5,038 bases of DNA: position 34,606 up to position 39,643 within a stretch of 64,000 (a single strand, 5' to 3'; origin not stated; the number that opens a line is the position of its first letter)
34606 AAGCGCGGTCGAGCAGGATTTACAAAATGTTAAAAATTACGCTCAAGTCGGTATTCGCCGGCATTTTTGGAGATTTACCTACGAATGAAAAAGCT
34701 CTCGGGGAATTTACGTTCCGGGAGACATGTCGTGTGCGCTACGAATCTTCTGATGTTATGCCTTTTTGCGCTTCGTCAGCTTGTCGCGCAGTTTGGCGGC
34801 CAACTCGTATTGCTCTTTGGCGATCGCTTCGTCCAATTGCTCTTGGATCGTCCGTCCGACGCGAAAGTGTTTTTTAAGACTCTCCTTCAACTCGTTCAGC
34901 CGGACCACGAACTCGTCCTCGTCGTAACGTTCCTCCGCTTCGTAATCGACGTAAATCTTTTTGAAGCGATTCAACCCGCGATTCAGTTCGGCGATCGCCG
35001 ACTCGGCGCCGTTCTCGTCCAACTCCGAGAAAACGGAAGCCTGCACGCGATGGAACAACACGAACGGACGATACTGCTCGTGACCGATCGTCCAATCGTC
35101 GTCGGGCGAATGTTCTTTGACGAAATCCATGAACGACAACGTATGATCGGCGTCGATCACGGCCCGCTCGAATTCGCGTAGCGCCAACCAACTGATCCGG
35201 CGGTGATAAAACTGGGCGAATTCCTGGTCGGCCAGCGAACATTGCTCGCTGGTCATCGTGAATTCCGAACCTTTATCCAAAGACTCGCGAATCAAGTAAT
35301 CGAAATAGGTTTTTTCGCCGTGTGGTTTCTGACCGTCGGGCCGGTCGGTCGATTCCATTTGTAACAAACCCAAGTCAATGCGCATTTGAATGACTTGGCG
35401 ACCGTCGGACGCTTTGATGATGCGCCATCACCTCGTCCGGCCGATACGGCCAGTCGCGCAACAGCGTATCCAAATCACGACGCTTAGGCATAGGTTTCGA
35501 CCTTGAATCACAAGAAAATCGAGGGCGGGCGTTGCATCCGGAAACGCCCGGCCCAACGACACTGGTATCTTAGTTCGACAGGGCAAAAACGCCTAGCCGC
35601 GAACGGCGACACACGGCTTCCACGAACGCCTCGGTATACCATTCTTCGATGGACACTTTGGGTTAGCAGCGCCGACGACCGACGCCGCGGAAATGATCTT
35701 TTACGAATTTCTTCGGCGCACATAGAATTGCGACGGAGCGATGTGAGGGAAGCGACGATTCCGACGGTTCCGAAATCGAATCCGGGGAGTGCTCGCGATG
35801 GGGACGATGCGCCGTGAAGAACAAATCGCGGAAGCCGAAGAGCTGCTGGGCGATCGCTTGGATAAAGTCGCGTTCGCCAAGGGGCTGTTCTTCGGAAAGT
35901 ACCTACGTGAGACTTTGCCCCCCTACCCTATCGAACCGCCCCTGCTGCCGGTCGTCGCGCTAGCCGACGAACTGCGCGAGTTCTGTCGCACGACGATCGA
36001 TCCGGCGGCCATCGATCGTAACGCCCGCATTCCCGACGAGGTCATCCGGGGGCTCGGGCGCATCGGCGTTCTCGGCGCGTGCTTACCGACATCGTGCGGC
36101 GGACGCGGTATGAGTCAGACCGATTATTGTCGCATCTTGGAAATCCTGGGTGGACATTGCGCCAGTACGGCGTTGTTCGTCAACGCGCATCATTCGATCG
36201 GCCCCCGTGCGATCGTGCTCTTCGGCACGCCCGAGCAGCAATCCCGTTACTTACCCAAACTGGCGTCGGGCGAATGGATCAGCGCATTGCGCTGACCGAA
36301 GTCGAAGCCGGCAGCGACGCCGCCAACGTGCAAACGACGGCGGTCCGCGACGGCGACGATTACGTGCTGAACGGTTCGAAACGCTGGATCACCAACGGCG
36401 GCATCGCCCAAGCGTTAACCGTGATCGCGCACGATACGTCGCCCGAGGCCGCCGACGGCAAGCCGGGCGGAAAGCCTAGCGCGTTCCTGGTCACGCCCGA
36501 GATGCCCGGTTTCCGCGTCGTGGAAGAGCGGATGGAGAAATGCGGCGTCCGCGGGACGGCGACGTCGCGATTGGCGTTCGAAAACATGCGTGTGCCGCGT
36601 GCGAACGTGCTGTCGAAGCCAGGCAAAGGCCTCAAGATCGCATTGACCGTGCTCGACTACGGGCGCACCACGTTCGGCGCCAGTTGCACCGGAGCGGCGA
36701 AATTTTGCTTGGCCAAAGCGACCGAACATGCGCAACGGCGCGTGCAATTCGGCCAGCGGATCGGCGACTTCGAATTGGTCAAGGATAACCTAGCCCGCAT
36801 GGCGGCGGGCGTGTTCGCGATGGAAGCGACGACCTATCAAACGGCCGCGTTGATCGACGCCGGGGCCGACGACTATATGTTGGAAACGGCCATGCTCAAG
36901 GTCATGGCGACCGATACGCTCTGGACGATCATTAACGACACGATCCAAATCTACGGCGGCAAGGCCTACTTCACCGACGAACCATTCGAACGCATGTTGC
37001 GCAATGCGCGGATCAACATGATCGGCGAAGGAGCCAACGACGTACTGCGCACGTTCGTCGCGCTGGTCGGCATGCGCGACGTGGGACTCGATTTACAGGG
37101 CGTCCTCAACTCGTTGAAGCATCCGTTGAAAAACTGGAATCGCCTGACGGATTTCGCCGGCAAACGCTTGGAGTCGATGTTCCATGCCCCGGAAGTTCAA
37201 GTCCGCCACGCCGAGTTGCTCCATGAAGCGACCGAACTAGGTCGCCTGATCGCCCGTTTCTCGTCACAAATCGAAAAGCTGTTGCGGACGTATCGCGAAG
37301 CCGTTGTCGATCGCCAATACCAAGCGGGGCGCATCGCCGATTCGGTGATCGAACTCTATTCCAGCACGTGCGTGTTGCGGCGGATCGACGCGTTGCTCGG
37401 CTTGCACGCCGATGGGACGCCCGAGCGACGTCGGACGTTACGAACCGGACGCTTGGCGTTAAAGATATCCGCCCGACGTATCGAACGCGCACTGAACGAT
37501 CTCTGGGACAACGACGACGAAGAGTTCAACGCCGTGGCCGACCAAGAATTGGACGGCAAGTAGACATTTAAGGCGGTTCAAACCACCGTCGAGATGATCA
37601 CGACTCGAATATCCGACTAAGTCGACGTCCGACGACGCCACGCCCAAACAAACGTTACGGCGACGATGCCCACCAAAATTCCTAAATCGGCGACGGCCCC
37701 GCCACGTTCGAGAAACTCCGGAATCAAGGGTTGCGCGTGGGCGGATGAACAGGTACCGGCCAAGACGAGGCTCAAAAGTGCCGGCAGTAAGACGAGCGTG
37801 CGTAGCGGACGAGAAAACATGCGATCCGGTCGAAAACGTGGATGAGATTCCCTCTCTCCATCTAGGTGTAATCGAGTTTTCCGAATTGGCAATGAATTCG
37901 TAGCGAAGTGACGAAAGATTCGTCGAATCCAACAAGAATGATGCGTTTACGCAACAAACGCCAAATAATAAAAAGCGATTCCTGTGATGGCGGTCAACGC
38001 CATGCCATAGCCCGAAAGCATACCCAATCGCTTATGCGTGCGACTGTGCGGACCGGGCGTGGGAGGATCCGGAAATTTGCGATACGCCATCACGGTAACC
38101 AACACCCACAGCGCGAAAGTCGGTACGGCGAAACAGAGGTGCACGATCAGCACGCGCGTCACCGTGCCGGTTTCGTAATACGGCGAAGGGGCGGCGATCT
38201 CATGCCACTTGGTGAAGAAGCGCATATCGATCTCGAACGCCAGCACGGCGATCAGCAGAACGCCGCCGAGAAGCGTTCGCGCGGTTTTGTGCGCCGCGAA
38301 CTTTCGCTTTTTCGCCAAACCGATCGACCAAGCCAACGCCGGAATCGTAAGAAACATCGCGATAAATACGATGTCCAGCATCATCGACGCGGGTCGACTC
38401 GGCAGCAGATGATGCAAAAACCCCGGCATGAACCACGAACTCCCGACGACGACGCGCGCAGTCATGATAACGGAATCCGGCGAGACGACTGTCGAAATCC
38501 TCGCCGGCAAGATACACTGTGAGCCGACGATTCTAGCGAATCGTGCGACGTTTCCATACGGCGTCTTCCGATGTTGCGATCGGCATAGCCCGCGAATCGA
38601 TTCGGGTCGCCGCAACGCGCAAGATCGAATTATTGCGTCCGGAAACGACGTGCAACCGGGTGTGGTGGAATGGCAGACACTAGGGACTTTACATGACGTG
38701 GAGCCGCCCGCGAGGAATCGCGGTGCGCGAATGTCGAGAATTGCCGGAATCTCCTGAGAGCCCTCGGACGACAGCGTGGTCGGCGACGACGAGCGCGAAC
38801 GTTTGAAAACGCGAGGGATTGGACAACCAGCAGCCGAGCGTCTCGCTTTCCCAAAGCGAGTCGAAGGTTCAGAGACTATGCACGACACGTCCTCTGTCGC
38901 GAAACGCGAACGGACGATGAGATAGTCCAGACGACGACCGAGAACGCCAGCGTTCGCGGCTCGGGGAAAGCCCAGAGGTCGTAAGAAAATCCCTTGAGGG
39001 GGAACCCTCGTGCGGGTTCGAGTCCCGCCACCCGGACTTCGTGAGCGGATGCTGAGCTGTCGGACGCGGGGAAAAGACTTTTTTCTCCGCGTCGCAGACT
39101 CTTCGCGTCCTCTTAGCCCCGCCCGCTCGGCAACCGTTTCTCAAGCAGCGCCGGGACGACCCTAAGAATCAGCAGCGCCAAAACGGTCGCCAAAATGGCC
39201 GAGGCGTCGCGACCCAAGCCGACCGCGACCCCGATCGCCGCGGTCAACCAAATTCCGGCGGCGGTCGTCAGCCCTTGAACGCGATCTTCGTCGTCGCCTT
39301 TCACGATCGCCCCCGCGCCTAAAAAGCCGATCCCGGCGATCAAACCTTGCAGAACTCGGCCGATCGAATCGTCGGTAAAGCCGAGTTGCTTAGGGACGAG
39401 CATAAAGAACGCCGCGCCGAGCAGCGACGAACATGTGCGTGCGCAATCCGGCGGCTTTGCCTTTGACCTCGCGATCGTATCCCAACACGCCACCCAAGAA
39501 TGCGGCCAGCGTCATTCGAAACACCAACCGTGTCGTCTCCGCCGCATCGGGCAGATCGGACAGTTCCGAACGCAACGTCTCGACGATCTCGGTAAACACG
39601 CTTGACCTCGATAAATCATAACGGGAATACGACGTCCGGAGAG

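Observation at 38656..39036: tRNA-Leu(UAA) split by a group I intron in a planctomycete-like genome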

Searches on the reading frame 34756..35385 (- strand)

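Call 18: search_protein_families(library=pfam, proteins=[window:34756-35385:-])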
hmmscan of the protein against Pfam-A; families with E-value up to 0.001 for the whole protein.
window:34756-35385:- (209 aa): 1 family
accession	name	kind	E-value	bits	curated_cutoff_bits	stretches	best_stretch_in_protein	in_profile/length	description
PF02151.25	UVR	-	4.2e-06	26.8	21.5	1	179-205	6-32/36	UvrB/uvrC motif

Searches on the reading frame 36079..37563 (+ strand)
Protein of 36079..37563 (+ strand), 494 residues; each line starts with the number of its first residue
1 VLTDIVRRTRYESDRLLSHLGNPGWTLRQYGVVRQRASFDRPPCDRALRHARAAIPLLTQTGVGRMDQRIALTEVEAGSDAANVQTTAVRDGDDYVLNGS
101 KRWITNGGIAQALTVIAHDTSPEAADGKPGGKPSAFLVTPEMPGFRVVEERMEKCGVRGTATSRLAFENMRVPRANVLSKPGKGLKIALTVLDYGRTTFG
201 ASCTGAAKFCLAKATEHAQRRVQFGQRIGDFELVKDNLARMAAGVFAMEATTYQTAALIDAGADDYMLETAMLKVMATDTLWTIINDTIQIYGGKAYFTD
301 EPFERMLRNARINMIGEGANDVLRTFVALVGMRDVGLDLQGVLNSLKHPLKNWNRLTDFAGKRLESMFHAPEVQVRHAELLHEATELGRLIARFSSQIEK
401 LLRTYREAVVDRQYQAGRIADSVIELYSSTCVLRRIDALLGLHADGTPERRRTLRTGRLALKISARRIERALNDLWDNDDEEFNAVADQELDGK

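Call 18: search_protein_families(library=pfam, proteins=[window:36079-37563:+])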
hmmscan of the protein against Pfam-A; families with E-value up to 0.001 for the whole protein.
window:36079-37563:+ (494 aa): 5 families
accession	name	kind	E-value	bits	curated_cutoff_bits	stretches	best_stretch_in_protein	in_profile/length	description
PF00441.29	Acyl-CoA_dh_1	-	6.5e-36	124.2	22.4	1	182-328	1-146/150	Acyl-CoA dehydrogenase, C-terminal domain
PF02770.24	Acyl-CoA_dh_M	-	1.4e-23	83.3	33.3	1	70-170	2-97/97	Acyl-CoA dehydrogenase, middle domain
PF08028.16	Acyl-CoA_dh_2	-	1.7e-16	61.1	22.7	1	198-312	2-125/134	Acyl-CoA dehydrogenase, C-terminal domain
PF21343.2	ACAD9-ACADV_C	-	1.3e-12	48.5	27.8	1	379-436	2-59/120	ACAD9/ACADV, C-terminal domain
PF22924.1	ACOX_C_alpha1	-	0.00045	20.5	27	0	263-327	100-164/169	Acyl-CoA oxidase, C-alpha1 domain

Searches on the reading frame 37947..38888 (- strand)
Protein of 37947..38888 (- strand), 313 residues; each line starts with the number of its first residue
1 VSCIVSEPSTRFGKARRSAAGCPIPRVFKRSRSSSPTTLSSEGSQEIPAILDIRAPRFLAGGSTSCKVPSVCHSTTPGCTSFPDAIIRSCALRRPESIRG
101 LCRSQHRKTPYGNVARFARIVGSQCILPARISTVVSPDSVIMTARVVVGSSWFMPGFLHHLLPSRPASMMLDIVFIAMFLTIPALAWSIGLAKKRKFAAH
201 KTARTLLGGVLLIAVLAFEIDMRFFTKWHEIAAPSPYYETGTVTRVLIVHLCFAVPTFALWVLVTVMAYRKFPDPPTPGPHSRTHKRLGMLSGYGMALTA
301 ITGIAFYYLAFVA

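Call 18: search_protein_families(library=pfam, proteins=[window:37947-38888:-])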
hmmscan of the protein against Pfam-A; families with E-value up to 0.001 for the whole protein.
window:37947-38888:- (313 aa): 1 family
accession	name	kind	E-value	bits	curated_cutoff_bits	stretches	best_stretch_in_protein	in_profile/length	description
PF04238.17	DUF420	-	4.5e-11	43.6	30.5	1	172-309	3-129/130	Protein of unknown function (DUF420)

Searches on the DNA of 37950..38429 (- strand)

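Call 47: search_rna_families(sources=[L300, L301, L303], threshold=evalue, max_evalue=0.01)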
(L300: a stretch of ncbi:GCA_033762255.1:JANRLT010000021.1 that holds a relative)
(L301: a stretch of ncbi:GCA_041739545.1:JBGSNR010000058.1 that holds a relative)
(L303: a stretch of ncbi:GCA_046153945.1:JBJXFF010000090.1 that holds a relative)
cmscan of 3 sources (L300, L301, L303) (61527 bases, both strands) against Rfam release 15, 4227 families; matches with E-value up to 0.01: 2.
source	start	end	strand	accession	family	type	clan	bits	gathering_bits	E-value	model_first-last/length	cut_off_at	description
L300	9636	9720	-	RF00005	tRNA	Gene; tRNA;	CL00001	54.9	29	4.3e-09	1-71/71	no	tRNA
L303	1354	1426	+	RF04096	mir-4433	Gene; miRNA;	-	40.4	77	0.00013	1-83/83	no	mir-4433 microRNA precursor family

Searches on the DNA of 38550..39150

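Call 4: search_rna_families(source=window, start=38550, end=39150, threshold=evalue, max_evalue=10, show_alignments=5)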
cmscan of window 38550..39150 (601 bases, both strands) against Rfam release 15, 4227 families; matches with E-value up to 10: 5.
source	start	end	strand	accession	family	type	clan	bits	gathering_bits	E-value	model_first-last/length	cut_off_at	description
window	38680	38950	+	RF00028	Intron_gpI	Intron;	-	31.7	50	2.9e-06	1-253/253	no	Group I catalytic intron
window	39042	39115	+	RF03873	mir-3192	Gene; miRNA;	-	18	80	1.1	1-77/77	no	mir-3192 microRNA precursor family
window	39012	39028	+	RF00023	tmRNA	Gene;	CL00001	14.5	47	0.00093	347-363/374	no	transfer-messenger RNA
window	38988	39028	-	RF04351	Plastid-psbl-rps4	Cis-reg;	-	14.1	68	5.8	9-51/53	no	Plastid-psbl-rps4 3UTR RNA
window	39055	39100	+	RF01274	sR45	Gene; snRNA; snoRNA; CD-box;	-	13.3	40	5.3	1-55/55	no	Small nucleolar RNA sR45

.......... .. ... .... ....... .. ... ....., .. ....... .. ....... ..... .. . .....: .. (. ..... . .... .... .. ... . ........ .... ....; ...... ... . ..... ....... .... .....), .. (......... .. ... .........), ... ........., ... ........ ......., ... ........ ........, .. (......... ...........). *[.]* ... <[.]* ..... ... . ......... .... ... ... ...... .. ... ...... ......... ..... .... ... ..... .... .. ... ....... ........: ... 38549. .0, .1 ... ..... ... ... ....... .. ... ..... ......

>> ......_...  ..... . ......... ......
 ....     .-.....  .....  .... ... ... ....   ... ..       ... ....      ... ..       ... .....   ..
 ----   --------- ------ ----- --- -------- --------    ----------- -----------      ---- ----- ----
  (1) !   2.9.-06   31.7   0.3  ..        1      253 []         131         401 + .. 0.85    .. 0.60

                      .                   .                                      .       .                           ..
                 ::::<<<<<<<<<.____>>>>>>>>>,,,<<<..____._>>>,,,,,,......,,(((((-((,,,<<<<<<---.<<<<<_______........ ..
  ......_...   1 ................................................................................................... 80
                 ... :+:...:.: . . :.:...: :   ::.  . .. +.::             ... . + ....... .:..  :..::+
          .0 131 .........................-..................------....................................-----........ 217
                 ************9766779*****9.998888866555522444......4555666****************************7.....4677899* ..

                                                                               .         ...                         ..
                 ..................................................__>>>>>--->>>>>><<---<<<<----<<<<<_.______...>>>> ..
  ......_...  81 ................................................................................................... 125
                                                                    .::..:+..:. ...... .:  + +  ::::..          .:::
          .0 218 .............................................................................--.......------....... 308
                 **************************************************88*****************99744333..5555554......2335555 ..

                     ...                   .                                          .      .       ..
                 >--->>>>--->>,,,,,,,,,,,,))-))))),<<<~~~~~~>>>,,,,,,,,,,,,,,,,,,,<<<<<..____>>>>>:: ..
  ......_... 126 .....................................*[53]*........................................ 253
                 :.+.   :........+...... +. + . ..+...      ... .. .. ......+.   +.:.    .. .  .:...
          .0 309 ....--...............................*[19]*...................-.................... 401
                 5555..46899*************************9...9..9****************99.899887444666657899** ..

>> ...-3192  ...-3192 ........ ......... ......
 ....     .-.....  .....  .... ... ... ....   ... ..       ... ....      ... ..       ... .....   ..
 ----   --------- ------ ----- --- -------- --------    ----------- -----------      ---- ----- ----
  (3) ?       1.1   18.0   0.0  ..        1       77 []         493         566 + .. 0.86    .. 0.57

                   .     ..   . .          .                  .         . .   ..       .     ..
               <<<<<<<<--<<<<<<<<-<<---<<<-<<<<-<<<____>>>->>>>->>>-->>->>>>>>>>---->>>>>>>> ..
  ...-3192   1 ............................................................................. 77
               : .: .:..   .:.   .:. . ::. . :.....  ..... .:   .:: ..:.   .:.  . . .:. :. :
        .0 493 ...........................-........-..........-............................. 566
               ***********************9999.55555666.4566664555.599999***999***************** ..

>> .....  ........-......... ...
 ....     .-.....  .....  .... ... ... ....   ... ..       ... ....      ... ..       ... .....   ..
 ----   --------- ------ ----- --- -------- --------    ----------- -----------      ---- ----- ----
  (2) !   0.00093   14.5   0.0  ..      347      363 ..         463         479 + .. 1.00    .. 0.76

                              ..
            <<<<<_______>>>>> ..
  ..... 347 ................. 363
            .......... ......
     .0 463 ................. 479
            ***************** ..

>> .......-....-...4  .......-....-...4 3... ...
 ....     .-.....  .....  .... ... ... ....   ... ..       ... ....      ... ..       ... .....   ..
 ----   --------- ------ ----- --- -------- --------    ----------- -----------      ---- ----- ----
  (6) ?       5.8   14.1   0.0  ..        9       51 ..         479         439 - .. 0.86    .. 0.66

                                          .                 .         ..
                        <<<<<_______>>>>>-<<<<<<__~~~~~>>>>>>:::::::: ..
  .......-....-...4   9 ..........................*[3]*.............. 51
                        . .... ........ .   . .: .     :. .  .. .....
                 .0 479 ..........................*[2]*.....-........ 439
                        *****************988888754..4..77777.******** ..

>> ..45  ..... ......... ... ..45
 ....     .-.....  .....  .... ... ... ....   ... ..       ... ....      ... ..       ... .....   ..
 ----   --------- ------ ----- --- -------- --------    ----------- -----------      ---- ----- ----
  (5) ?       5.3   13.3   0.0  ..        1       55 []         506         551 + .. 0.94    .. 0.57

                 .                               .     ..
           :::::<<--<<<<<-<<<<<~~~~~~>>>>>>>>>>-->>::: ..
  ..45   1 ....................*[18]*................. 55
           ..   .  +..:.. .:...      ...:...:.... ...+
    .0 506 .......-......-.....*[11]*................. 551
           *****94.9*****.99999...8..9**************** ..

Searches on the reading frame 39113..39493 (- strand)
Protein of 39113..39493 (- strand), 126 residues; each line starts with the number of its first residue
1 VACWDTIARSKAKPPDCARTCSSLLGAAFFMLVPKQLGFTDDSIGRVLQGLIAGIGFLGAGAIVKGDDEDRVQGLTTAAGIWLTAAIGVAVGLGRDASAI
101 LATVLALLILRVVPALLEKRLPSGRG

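Call 18: search_protein_families(library=pfam, proteins=[window:39113-39493:-])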
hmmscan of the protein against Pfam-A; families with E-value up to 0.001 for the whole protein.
window:39113-39493:- (126 aa): 1 family
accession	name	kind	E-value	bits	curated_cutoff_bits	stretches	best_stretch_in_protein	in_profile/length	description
PF02308.21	MgtC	-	2.7e-23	83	31.4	1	25-116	32-118/121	MgtC family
